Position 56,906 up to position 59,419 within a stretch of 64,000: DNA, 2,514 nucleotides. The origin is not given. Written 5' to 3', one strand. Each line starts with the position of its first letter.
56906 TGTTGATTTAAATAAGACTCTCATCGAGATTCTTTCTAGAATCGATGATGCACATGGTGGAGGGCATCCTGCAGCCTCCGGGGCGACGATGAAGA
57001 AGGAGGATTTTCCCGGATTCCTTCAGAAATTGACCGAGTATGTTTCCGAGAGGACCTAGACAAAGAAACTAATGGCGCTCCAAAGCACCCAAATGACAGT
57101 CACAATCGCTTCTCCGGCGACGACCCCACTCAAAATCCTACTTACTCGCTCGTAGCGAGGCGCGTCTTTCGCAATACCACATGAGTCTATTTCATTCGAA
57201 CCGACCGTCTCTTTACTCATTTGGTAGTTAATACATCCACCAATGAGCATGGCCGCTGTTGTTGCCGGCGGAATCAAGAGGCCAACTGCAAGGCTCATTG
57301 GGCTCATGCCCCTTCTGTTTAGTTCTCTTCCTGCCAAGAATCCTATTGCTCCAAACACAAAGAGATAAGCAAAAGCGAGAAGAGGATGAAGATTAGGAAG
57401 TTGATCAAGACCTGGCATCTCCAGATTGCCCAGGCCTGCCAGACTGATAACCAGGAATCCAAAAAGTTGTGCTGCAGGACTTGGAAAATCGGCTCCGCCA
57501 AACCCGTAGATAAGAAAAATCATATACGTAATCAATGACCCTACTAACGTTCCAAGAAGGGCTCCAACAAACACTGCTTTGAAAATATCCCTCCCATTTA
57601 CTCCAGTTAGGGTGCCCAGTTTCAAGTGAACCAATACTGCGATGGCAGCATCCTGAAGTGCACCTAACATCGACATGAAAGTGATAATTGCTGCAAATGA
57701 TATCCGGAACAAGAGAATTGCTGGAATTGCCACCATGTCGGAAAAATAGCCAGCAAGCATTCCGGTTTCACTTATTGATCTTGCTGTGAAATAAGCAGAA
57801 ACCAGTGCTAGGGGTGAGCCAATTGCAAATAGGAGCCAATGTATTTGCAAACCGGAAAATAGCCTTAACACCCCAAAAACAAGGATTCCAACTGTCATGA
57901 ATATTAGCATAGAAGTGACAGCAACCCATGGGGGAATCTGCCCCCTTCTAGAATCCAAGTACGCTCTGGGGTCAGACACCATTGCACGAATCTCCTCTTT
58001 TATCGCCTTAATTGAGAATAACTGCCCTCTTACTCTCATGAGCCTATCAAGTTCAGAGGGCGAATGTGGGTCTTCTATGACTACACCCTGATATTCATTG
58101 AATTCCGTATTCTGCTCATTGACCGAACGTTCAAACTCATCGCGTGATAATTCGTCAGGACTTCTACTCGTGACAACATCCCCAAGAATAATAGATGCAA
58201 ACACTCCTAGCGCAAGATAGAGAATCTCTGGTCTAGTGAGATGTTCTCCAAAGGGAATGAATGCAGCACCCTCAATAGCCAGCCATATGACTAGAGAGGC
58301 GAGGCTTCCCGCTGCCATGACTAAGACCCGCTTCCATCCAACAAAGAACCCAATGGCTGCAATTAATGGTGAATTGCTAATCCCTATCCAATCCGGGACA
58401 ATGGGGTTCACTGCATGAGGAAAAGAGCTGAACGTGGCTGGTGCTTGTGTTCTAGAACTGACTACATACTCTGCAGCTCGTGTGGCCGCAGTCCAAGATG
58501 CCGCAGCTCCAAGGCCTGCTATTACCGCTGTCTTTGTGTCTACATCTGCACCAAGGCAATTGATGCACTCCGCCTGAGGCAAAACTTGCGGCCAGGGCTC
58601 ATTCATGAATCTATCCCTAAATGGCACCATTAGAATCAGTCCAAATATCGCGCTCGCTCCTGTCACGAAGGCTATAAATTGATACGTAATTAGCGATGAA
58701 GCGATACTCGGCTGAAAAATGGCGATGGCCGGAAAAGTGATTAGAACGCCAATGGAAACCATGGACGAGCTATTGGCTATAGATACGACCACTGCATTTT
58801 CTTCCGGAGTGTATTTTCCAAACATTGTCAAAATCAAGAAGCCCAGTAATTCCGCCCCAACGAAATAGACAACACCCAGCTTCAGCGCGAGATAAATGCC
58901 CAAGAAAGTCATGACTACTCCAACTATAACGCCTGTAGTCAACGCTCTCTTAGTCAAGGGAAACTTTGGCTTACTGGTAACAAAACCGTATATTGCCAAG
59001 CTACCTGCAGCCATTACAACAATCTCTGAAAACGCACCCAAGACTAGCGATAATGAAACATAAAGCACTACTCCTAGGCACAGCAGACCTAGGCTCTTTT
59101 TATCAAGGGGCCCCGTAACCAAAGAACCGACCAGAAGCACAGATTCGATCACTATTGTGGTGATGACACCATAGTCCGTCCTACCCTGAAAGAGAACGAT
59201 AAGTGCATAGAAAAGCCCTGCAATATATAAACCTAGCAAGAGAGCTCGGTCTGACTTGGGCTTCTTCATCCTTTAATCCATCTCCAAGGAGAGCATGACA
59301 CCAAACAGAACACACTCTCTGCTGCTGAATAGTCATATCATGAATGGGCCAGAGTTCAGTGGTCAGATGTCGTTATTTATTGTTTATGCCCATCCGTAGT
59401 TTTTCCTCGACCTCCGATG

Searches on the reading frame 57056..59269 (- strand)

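Call 19: search_protein_families(library=ncbifam, proteins=[window:57056-59269:-], max_evalue=0.00001)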
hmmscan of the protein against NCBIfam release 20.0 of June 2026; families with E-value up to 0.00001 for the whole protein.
window:57056-59269:- (737 aa): 1 family
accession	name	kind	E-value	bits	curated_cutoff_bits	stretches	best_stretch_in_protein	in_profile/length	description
TIGR00728.1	OPT_sfam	superfamily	8.8e-19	67.5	128.35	2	437-727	372-653/659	OPT family oligopeptide transporter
